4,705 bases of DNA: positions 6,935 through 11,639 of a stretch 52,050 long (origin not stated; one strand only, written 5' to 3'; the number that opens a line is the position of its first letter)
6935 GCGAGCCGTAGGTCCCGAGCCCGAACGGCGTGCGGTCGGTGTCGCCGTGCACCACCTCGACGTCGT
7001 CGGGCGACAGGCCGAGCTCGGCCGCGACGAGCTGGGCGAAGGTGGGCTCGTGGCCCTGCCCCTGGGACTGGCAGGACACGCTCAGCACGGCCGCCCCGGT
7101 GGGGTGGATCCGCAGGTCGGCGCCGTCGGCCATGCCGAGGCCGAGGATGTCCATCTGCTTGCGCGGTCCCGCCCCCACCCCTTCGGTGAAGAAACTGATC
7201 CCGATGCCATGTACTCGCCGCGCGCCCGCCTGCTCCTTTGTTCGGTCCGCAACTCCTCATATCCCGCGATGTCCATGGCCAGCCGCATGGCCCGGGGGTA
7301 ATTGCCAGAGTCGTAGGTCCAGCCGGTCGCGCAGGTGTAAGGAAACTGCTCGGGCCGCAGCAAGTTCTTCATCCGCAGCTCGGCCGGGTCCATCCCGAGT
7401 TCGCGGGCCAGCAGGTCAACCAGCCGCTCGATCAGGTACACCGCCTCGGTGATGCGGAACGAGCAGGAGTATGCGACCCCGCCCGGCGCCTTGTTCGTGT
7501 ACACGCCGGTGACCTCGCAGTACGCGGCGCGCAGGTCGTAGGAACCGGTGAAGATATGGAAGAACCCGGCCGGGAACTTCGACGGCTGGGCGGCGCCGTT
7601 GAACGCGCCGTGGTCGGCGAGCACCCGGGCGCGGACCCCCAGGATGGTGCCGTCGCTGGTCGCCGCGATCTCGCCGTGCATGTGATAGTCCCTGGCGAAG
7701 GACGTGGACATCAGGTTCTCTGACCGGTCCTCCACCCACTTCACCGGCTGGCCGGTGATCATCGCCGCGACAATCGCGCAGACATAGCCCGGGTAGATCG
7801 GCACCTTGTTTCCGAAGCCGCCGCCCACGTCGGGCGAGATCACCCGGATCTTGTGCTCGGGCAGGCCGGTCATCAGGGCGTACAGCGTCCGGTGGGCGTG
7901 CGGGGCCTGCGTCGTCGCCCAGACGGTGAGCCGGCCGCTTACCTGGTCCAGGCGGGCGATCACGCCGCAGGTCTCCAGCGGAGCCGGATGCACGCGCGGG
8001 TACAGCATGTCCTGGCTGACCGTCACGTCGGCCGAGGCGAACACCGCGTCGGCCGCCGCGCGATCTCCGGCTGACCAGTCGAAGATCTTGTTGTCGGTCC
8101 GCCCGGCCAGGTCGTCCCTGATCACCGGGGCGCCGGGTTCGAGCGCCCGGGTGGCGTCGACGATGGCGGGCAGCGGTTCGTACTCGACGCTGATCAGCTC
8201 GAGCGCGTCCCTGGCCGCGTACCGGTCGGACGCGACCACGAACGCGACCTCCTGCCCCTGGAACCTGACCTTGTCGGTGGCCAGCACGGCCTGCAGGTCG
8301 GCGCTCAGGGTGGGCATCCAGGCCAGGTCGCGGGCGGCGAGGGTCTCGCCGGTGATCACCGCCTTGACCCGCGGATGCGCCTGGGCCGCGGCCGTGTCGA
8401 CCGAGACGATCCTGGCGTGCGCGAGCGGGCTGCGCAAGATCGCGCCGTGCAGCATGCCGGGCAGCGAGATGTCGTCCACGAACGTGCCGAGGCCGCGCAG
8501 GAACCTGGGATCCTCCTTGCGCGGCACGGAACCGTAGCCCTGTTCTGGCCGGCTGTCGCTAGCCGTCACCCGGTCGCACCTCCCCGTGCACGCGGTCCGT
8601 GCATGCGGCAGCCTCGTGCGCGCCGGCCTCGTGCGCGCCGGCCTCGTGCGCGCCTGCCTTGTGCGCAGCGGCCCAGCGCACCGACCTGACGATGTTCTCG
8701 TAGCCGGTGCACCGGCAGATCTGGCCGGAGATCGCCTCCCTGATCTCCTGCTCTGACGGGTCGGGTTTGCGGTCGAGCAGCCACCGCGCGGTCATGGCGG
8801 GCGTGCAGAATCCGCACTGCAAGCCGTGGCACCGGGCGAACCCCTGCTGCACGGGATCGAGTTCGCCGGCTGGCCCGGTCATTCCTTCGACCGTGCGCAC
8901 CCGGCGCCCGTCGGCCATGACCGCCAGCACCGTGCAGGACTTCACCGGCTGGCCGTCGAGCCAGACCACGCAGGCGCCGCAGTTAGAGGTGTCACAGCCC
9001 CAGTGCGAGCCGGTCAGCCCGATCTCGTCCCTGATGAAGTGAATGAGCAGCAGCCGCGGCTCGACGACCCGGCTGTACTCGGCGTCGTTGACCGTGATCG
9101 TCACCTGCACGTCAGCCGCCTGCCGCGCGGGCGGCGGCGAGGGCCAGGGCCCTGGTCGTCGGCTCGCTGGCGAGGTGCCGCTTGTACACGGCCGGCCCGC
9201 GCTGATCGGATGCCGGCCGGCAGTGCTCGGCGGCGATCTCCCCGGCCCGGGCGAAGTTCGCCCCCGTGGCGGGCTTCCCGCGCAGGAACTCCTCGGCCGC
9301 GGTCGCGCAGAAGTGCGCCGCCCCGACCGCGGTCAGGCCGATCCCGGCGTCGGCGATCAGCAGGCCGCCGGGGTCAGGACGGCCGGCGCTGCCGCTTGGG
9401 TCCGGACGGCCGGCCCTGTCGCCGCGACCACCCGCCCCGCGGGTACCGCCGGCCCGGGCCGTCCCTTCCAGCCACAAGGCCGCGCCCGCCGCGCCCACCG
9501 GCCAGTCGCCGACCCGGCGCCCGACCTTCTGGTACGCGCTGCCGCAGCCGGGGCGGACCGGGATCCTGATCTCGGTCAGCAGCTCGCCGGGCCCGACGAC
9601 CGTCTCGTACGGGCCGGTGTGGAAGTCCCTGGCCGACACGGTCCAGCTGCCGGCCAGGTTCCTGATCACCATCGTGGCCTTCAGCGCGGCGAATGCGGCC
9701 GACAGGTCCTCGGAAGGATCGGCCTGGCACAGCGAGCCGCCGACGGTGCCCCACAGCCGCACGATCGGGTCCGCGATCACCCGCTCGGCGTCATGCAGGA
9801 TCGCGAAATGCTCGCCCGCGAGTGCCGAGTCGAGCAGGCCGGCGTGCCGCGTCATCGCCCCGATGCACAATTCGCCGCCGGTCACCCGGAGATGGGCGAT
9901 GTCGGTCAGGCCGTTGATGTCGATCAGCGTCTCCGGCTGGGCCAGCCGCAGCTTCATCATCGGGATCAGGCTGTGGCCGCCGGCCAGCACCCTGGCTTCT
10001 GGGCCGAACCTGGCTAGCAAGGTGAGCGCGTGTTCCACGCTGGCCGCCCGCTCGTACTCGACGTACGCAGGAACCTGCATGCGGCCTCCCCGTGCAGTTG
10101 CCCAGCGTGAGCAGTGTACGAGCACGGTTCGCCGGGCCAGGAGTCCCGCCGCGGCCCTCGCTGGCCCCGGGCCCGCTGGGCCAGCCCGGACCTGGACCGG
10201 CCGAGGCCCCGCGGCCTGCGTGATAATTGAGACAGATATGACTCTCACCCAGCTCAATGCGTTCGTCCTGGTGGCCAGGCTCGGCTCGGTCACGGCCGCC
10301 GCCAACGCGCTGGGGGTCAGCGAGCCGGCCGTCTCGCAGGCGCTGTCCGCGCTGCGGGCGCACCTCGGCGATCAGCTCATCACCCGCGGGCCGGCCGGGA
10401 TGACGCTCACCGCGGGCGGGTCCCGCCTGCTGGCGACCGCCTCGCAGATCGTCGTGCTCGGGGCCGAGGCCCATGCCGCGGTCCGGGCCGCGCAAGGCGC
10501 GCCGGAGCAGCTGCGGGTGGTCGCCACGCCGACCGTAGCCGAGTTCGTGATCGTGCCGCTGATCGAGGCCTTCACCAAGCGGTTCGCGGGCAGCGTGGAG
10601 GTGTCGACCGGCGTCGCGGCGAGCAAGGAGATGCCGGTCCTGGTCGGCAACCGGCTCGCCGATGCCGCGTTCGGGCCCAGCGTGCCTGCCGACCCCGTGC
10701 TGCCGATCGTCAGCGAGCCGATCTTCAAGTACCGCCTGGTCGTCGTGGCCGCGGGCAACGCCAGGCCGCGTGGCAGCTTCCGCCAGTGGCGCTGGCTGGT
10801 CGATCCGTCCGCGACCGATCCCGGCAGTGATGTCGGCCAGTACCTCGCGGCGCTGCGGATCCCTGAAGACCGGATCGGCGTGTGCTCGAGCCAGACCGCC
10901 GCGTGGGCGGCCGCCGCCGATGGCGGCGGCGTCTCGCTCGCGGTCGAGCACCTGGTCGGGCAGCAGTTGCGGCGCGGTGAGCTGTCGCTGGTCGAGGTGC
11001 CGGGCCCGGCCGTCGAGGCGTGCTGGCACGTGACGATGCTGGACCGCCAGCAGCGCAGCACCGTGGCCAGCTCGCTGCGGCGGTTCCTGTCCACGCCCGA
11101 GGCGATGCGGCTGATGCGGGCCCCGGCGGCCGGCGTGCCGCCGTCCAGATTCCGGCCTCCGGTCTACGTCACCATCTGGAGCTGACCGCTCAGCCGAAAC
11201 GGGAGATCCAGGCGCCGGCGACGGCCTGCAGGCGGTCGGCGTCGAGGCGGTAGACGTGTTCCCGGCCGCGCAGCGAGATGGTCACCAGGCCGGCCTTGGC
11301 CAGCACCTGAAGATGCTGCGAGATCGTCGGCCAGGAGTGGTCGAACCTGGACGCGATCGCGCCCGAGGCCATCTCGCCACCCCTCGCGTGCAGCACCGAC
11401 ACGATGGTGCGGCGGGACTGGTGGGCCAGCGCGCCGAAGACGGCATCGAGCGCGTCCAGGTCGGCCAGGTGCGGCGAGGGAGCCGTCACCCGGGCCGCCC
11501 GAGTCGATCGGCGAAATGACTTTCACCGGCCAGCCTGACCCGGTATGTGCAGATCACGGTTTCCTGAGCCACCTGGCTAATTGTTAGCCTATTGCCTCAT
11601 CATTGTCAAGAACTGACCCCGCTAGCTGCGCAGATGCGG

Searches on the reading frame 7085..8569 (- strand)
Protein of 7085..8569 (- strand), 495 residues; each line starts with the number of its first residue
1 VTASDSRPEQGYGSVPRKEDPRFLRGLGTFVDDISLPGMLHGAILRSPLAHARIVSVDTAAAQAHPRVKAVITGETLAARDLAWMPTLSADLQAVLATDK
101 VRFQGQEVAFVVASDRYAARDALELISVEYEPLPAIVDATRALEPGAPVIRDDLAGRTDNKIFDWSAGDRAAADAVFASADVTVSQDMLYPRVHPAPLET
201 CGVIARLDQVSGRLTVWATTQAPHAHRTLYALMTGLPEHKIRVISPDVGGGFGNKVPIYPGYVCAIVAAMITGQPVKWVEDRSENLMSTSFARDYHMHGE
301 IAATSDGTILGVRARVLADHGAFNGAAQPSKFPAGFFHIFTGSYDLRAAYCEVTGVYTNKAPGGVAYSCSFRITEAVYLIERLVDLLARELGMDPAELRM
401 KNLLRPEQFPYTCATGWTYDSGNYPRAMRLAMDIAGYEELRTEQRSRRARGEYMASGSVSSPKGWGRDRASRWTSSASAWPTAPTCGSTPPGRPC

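Call 65: search_protein_families(library=pfam, proteins=[window:7085-8569:-], max_evalue=0.0001)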
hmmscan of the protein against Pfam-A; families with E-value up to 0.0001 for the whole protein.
window:7085-8569:- (495 aa): 2 families
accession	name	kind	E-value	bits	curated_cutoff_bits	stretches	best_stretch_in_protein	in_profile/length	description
PF02738.23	MoCoBD_1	-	3.2e-74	249.6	27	1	158-403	6-244/244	Molybdopterin cofactor-binding domain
PF01315.27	Ald_Xan_dh_C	-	2.8e-33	115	31.3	1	26-134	2-110/110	Aldehyde oxidase and xanthine dehydrogenase, a/b hammerhead domain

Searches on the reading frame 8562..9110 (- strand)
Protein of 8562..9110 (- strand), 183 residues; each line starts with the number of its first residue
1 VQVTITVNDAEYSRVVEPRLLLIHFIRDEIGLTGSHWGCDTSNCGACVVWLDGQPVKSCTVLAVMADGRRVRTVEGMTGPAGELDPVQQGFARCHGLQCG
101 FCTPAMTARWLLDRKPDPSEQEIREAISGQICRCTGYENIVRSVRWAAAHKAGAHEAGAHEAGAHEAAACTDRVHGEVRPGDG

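Call 65: search_protein_families(library=pfam, proteins=[window:8562-9110:-], max_evalue=0.0001)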
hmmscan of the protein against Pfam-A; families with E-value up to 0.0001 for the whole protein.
window:8562-9110:- (183 aa): 2 families
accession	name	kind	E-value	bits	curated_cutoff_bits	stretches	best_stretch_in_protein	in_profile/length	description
PF01799.25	Fer2_2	-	4.8e-27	94.3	30.3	1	73-145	1-75/75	[2Fe-2S] binding domain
PF00111.32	Fer2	-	2.7e-05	24.4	21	0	6-57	2-53/77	2Fe-2S iron-sulfur cluster binding domain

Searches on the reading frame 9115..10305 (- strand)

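Call 65: search_protein_families(library=pfam, proteins=[window:9115-10305:-], max_evalue=0.0001)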
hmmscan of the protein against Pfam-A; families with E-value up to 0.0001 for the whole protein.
window:9115-10305:- (397 aa): 2 families
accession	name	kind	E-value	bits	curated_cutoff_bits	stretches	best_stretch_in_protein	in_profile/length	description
PF00941.27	FAD_binding_5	-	1.2e-42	146.1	27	1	82-250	3-169/170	FAD binding domain in molybdopterin dehydrogenase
PF03450.22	CO_deh_flav_C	-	1.6e-12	47.9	25.5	1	317-387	29-99/102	CO dehydrogenase flavoprotein C-terminal domain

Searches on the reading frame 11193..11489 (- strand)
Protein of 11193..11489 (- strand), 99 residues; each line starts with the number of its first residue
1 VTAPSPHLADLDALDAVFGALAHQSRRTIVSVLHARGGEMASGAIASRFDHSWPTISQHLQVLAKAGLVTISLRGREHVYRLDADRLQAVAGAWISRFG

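Call 65: search_protein_families(library=pfam, proteins=[window:11193-11489:-], max_evalue=0.0001)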
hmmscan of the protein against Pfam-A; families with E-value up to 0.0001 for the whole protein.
window:11193-11489:- (99 aa): 4 families
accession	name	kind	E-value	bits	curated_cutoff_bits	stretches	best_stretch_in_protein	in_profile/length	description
PF12840.13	HTH_20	-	8.3e-10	38.9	27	1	21-70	1-49/51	Helix-turn-helix domain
PF01022.26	HTH_5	-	5.2e-07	29.9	22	1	24-70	2-46/47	Bacterial regulatory protein, arsR family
PF24034.1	DUF7343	-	1.4e-05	25.3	27.6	1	26-80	5-59/62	Domain of unknown function (DUF7343)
PF12802.13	MarR_2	-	8.3e-05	23.1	27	0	30-70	11-51/61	MarR family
